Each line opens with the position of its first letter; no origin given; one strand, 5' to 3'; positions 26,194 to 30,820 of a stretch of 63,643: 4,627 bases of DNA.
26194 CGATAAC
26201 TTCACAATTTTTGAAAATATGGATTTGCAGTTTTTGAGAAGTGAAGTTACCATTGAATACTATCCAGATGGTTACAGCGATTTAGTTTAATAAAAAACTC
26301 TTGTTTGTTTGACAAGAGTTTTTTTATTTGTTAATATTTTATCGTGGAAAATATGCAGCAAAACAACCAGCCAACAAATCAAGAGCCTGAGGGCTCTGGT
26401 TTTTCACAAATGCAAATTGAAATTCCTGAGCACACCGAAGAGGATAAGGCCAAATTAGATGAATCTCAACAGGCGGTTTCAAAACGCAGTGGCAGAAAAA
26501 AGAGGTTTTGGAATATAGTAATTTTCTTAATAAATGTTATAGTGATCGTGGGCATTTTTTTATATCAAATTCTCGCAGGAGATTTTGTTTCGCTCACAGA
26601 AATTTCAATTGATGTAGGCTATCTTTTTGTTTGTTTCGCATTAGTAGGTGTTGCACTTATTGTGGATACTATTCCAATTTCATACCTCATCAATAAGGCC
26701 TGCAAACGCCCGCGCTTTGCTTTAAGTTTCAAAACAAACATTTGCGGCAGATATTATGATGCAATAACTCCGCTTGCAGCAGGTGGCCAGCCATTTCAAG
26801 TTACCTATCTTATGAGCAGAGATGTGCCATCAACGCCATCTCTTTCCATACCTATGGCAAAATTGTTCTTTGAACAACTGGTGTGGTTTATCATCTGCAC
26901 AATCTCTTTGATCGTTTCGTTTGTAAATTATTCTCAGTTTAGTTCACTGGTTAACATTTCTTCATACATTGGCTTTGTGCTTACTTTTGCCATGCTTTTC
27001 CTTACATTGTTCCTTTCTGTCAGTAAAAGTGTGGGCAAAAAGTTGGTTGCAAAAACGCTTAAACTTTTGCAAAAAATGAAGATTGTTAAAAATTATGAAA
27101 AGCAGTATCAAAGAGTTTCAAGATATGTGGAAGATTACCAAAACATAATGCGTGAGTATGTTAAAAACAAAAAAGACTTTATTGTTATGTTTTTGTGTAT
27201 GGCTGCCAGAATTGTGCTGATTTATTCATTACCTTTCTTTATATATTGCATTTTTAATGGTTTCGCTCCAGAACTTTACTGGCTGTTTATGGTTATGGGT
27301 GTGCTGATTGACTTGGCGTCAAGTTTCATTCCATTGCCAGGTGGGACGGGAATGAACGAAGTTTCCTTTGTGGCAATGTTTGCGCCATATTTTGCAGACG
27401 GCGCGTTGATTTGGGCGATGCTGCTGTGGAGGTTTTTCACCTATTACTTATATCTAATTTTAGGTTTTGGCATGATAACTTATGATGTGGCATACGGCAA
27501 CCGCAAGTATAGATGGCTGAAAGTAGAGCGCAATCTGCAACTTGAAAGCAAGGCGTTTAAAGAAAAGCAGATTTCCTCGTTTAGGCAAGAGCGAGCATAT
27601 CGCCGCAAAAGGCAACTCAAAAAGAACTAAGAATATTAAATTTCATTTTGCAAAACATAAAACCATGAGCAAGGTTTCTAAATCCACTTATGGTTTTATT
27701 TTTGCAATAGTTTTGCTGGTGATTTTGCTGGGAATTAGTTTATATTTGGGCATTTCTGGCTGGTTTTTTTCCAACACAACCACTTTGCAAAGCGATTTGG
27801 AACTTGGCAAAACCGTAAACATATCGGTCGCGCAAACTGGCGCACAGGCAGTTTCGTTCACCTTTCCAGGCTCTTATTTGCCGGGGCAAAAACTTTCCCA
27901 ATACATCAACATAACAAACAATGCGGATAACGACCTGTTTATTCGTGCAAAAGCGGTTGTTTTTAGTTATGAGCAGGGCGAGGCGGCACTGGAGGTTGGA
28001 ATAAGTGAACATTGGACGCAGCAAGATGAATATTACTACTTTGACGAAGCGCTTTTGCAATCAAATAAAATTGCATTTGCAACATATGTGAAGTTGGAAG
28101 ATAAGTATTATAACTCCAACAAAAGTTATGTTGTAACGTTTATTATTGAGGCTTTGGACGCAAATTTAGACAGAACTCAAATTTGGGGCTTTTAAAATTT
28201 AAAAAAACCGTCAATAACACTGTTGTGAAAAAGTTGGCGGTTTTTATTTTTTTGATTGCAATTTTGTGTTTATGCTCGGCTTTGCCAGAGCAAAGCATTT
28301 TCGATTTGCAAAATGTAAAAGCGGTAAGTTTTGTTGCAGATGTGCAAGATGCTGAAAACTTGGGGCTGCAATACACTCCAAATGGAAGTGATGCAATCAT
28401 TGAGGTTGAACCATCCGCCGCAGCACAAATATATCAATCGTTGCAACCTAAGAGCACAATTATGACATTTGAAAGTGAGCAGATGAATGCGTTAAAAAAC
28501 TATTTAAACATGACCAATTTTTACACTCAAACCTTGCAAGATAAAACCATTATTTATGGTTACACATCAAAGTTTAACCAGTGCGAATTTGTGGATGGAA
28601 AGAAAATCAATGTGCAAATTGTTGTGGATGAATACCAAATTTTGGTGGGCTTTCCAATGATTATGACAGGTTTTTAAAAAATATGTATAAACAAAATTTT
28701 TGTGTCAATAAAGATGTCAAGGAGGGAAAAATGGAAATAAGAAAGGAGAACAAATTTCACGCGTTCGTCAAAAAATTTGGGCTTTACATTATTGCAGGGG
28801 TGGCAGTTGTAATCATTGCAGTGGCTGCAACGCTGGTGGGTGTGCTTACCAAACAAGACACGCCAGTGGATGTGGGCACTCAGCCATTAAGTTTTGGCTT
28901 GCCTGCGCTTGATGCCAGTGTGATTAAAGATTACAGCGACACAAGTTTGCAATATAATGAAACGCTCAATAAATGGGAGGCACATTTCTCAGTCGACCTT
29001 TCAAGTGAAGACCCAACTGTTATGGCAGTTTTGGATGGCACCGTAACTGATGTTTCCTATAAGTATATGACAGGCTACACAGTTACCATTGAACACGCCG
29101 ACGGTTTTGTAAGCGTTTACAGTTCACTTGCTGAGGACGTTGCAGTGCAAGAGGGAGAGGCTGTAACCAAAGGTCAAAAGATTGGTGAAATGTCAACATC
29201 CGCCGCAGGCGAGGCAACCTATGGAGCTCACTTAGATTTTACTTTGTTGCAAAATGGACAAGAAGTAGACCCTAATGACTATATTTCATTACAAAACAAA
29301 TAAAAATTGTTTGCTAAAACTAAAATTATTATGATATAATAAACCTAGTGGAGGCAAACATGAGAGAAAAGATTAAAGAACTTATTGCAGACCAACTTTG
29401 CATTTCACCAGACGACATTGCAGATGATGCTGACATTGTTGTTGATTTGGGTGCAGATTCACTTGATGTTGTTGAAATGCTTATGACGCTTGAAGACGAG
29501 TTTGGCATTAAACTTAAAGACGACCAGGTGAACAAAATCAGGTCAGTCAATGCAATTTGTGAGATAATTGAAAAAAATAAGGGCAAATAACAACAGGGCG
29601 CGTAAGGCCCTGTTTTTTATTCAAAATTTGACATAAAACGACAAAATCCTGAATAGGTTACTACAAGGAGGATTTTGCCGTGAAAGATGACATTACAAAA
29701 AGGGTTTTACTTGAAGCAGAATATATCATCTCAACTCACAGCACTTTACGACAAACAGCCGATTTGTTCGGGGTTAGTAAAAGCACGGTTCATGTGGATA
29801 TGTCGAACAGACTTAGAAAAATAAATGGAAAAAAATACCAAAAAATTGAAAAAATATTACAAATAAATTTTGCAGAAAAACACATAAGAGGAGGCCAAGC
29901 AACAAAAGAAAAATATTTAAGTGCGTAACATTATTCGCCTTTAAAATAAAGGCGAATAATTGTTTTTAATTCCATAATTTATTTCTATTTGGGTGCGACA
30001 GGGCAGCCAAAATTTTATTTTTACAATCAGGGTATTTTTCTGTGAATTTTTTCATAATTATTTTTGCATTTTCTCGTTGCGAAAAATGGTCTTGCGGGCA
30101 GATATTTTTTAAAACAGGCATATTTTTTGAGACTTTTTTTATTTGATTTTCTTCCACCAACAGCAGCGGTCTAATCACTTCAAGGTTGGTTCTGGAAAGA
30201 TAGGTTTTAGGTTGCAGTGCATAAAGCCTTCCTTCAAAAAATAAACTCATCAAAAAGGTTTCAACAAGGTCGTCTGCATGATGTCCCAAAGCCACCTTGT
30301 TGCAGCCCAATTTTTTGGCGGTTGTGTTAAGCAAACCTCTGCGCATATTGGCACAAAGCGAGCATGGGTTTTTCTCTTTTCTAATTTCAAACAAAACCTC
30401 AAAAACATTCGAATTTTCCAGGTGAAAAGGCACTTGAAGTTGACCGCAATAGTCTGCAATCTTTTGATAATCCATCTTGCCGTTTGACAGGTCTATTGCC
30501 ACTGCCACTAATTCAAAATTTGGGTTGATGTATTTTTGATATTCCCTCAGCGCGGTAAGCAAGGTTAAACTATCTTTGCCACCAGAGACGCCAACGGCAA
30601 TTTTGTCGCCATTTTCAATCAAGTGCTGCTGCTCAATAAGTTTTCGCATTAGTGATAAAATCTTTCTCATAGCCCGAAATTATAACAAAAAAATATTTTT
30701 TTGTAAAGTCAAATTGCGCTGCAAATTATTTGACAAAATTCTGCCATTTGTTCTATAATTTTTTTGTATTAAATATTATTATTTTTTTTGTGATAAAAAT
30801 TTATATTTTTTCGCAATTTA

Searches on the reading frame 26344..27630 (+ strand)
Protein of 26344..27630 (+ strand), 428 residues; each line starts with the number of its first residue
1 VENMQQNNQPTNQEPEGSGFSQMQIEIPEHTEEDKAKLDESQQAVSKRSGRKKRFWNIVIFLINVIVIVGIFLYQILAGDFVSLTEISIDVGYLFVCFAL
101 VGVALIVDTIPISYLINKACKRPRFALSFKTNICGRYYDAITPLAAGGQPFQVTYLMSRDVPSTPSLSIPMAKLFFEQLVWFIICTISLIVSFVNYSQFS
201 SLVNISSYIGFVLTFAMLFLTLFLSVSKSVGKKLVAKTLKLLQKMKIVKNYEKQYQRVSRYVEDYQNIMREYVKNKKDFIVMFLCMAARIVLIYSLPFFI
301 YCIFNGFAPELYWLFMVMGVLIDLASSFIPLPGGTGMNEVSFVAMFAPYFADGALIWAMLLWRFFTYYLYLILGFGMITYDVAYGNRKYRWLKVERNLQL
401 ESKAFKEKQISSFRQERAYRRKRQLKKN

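Call 8: search_protein_families(library=pfam, proteins=[window:26344-27630:+], max_evalue=0.01)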
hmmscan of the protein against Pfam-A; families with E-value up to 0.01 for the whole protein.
window:26344-27630:+ (428 aa): 1 family
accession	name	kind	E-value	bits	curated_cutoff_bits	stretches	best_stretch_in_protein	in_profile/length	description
PF03706.18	LPG_synthase_TM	-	2.2e-30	106.6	33.4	1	65-374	5-302/302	Lysylphosphatidylglycerol synthase TM region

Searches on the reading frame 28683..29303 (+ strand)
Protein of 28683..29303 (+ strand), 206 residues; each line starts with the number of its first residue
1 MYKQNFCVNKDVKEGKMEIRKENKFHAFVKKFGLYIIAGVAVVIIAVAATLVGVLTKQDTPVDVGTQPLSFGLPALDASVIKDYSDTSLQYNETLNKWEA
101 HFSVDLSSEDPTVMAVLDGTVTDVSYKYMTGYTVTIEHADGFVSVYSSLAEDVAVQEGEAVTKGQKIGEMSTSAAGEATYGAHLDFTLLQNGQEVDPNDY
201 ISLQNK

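Call 8: search_protein_families(library=pfam, proteins=[window:28683-29303:+], max_evalue=0.01)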
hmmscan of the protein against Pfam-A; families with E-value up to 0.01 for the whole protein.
window:28683-29303:+ (206 aa): 1 family
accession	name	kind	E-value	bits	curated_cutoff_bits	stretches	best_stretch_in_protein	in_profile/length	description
PF01551.29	Peptidase_M23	-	1.7e-19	70.3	28.7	1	101-197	3-96/96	Peptidase family M23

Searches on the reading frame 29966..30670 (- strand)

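Call 8: search_protein_families(library=pfam, proteins=[window:29966-30670:-], max_evalue=0.01)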
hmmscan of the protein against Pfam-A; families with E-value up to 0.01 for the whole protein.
window:29966-30670:- (234 aa): 2 families
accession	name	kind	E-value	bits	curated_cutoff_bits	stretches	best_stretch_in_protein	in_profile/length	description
PF01171.26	ATP_bind_3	-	1.9e-22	80.3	27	1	23-183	1-158/182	PP-loop family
PF03054.22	tRNA_Me_trans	-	0.00052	20.2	20.6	1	23-133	2-129/202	tRNA methyl transferase HUP domain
